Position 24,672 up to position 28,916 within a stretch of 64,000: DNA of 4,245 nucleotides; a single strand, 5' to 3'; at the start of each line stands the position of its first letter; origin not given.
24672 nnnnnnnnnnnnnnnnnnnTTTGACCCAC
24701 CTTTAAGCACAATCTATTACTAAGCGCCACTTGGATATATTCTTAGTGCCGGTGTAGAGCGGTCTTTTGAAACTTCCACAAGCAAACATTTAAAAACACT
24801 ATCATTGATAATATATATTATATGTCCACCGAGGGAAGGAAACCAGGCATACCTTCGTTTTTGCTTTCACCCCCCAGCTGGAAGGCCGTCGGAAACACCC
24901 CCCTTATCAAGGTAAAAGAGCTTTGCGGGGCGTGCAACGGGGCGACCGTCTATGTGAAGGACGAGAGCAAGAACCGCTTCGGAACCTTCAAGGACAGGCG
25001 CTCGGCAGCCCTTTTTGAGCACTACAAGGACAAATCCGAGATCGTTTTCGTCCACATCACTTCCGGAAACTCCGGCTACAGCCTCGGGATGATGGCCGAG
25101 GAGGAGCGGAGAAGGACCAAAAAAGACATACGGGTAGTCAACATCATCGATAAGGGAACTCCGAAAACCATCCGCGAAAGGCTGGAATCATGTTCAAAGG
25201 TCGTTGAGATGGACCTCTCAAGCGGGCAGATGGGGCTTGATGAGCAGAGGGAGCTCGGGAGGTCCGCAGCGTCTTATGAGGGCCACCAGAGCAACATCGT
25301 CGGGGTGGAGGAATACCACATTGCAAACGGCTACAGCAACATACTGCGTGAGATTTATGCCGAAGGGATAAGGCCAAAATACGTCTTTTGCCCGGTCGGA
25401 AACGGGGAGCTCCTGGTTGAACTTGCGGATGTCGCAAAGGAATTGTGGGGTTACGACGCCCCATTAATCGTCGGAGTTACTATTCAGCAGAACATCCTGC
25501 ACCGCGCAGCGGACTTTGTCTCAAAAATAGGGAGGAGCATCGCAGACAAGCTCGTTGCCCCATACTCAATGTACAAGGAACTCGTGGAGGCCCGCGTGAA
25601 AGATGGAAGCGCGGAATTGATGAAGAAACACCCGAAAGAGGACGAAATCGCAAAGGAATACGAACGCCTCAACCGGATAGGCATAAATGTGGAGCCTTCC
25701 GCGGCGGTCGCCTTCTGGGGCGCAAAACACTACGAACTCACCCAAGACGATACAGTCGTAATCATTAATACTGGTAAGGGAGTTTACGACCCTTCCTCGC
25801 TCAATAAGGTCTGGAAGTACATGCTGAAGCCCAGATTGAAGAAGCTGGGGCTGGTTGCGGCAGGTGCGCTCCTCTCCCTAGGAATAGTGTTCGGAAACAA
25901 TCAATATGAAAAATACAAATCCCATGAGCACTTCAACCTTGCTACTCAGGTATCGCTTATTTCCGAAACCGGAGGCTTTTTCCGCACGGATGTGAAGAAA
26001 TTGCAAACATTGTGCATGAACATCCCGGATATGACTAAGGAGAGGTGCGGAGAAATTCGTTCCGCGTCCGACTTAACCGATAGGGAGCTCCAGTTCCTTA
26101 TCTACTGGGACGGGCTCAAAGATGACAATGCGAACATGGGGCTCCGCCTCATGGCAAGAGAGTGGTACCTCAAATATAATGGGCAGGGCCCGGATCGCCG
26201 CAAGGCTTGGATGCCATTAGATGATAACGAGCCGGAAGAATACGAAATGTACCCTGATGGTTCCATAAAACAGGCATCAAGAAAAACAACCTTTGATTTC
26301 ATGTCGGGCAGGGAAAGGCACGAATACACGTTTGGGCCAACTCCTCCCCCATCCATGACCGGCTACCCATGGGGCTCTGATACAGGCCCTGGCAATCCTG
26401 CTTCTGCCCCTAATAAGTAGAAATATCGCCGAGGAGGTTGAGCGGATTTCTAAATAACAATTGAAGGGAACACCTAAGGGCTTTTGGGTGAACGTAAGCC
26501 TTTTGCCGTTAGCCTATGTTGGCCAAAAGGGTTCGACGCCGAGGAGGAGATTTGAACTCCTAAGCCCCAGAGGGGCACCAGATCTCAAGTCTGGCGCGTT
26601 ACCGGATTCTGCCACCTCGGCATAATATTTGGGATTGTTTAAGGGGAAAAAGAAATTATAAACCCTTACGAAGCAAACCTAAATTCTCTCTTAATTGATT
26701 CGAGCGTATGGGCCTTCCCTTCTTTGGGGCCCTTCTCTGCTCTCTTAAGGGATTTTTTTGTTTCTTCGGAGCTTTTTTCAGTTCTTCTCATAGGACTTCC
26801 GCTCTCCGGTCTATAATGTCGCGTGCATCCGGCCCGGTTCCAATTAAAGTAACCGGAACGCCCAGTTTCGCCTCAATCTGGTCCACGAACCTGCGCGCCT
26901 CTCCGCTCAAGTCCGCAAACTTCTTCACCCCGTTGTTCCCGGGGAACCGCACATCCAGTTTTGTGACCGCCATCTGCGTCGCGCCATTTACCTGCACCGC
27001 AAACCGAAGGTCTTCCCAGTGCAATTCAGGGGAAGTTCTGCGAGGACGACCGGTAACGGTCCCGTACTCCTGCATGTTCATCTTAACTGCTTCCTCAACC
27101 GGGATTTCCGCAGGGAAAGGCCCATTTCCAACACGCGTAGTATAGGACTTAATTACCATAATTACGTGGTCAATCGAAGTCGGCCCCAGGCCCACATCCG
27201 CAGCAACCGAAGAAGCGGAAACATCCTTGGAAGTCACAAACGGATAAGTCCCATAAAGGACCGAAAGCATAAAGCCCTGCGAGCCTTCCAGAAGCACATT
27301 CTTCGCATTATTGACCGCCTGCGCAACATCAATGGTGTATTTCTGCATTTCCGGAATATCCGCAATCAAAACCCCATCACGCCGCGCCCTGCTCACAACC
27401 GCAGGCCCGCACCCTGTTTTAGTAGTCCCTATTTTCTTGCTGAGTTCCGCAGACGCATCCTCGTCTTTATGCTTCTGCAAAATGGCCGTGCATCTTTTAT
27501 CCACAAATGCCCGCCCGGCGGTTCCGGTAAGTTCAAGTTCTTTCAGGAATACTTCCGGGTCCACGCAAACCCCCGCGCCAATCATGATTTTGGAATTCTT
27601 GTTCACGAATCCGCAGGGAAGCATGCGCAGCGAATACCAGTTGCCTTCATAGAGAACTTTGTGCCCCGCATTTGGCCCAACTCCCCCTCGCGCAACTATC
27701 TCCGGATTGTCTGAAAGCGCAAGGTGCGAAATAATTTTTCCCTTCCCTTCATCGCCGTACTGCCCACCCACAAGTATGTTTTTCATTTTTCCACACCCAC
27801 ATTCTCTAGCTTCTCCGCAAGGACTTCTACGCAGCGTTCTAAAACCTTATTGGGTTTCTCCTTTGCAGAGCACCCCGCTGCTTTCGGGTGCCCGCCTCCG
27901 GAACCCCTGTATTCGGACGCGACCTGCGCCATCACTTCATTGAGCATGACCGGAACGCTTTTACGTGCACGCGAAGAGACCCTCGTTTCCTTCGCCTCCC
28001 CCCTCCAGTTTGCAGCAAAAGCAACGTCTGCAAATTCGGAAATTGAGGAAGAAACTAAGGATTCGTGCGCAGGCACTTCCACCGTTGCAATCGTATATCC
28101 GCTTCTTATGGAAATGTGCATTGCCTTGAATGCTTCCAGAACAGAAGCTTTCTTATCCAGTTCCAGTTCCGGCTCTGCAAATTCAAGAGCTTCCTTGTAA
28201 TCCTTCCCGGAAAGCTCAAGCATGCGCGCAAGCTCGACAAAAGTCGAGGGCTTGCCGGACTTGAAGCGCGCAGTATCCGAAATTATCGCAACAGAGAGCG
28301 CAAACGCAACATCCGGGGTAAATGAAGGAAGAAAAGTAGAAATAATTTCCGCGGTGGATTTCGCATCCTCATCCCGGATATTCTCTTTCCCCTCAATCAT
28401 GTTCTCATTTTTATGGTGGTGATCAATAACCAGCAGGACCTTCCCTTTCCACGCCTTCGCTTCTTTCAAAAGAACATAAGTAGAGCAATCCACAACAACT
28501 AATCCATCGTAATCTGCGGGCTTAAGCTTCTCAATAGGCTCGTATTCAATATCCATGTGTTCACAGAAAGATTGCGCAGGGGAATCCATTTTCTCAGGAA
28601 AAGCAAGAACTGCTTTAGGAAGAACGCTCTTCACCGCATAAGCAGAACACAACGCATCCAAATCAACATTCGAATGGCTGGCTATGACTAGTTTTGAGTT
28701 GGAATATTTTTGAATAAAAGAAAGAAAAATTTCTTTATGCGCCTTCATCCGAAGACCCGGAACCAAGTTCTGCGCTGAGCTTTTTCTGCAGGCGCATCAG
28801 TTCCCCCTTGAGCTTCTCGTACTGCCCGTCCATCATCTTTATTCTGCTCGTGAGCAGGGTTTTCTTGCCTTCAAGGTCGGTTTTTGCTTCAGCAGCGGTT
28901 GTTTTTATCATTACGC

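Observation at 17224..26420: Candidate co-regulated module: Bat-like regulator, repeat protein, two tandem Cys-rich paralogs and an orphan HerA-like ATPase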

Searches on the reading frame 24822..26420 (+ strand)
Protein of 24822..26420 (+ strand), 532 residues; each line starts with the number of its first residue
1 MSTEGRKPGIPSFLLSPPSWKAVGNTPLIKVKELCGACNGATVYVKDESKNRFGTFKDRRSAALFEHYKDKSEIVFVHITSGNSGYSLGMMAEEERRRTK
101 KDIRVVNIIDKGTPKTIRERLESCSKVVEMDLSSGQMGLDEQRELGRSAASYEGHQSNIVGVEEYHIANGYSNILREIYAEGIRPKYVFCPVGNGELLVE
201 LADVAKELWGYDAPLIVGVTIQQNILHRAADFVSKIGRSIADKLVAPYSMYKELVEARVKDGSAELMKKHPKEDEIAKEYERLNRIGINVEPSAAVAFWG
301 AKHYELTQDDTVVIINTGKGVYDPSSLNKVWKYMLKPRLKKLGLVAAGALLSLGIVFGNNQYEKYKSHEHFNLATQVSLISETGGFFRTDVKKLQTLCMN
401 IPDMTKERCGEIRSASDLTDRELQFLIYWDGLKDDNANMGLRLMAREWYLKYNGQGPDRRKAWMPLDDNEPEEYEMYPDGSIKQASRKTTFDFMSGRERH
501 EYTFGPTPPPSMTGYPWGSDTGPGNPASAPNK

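Call 4: search_protein_families(library=pfam, proteins=[window:24822-26420:+], max_evalue=0.1)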
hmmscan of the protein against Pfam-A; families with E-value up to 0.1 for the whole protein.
window:24822-26420:+ (532 aa): 1 family
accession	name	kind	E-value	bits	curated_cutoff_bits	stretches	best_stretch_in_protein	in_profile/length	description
PF00291.31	PALP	-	1.4e-28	100.5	35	1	22-318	4-295/295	Pyridoxal-phosphate dependent enzyme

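Call 10: search_protein_families(library=padloc, proteins=[window:24822-26420:+], max_evalue=0.01)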
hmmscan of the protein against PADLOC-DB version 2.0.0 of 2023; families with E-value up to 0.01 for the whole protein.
window:24822-26420:+ (532 aa): 0 families

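Call 11: search_protein_families(library=ncbifam, proteins=[window:24822-26420:+], max_evalue=0.01)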
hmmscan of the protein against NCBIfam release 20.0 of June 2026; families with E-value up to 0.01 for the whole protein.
window:24822-26420:+ (532 aa): 21 families
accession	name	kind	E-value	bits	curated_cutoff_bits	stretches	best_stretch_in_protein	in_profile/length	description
NF004170.0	PRK05638.1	equivalog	5.8e-14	51.5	421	1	24-322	65-357/442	threonine synthase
NF004996.0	PRK06381.1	equivalog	5.1e-13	48.7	266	1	23-319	13-317/319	threonine synthase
NF005035.0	PRK06450.1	equivalog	1.3e-09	37.3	301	1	43-321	67-335/338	threonine synthase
TIGR01138.1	cysM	equivalog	1.7e-09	37.6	394.2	1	21-93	4-79/290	cysteine synthase B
TIGR01136.1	cysKM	subfamily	1e-08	34.9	344.15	1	21-94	3-78/299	cysteine synthase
NF006205.0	PRK08329.1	equivalog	1.2e-08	34.3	358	1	40-320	71-343/347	threonine synthase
NF008735.0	PRK11761.1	equivalog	1.3e-08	34.5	413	1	22-93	9-83/296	cysteine synthase CysM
NF006050.0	PRK08197.1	equivalog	7.3e-08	31.6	303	1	24-119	79-168/406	threonine synthase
TIGR03945.1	PLP_SbnA_fam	equivalog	8.9e-08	31.6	349.95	1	22-206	4-188/304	2,3-diaminopropionate biosynthesis protein SbnA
NF040741.1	ornith_OrtB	equivalog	2.4e-07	29.6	550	1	22-92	56-133/464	2-amino-4-oxopentanoate thiolase subunit OrtB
NF007989.0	PRK10717.1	equivalog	3.5e-07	29.6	387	1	20-95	9-87/334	cysteine synthase A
TIGR01139.1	cysK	equivalog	1.5e-06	27.7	350.95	1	22-94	4-78/298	cysteine synthase A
NF053679.1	CysteaSynCapA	equivalog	1.7e-05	23.8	600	1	22-92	13-86/329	cysteate synthase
TIGR00260.1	thrC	equivalog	3.4e-05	23.2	167.1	1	23-115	20-110/340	threonine synthase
NF004771.0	PRK06110.1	equivalog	5.7e-05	22.4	317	1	34-222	29-205/323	threonine dehydratase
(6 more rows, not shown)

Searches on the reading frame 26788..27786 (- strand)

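Call 87: search_protein_families(library=pfam, proteins=[window:26788-27786:-], max_evalue=0.00001)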
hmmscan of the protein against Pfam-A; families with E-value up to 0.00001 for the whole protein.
window:26788-27786:- (332 aa): 1 family
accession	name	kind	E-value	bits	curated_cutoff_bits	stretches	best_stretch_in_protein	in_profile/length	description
PF00709.27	Adenylsucc_synt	-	1.6e-80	271.3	27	2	153-279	201-328/416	Adenylosuccinate synthetase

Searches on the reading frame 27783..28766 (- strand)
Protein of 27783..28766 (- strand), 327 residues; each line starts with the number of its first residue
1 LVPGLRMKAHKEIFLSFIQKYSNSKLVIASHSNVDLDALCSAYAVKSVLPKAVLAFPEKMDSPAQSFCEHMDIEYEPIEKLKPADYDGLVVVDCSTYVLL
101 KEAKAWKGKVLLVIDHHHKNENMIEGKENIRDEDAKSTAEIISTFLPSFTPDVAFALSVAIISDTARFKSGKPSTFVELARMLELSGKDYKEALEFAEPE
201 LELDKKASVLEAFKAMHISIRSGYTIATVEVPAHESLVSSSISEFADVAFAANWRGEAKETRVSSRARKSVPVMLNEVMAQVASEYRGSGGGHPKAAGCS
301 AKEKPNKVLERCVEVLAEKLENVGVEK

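Call 87: search_protein_families(library=pfam, proteins=[window:27783-28766:-], max_evalue=0.00001)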
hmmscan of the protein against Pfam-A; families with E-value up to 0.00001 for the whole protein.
window:27783-28766:- (327 aa): 2 families
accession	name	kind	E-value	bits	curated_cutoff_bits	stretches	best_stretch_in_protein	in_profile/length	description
PF01368.27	DHH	-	8.5e-13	49.1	28.1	1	25-146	1-102/125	DHH family, N-terminal domain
PF02272.25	DHHA1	-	1.3e-09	38.9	25.9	1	257-319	42-99/102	DHHA1 domain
